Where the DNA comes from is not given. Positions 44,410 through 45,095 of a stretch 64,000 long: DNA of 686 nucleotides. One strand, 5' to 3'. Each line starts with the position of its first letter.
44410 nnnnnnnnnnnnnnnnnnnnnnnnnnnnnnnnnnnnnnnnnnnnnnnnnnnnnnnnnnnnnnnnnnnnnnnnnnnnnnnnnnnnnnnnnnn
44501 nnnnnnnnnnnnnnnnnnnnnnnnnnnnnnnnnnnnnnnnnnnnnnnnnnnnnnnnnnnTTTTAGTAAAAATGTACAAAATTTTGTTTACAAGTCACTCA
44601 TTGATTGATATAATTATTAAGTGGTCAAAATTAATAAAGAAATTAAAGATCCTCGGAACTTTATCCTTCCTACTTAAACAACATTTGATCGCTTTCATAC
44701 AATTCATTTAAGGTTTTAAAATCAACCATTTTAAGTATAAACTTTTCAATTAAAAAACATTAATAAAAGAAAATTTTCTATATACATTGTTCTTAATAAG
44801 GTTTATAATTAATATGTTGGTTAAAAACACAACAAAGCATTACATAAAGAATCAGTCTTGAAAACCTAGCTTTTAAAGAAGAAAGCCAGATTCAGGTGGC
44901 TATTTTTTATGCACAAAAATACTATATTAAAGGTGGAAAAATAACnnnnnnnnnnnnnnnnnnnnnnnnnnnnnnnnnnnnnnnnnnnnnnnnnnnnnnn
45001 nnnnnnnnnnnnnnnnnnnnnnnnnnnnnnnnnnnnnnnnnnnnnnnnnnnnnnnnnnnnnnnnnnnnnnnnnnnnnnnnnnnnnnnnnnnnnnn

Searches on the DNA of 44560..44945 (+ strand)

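Call 77: search_dna_similar(query=window:44560-44945:+, collection=phages, mode=distant, max_rows=15)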
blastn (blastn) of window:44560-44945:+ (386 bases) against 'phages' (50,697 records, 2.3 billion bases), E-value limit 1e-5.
Records with a match: 1; places in all: 1; records where one place covers at least 80% of the query: 1.
Best place of each record, by identity: 95-99% 1.
By first word of the organism name: Enterococcus 1.
By host as written in the record: - 1.
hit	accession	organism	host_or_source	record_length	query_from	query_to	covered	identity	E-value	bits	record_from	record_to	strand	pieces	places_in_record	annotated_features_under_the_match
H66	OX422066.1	Enterococcus phage Planchet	-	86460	1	386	100%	99.0%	0e+0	679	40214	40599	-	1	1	none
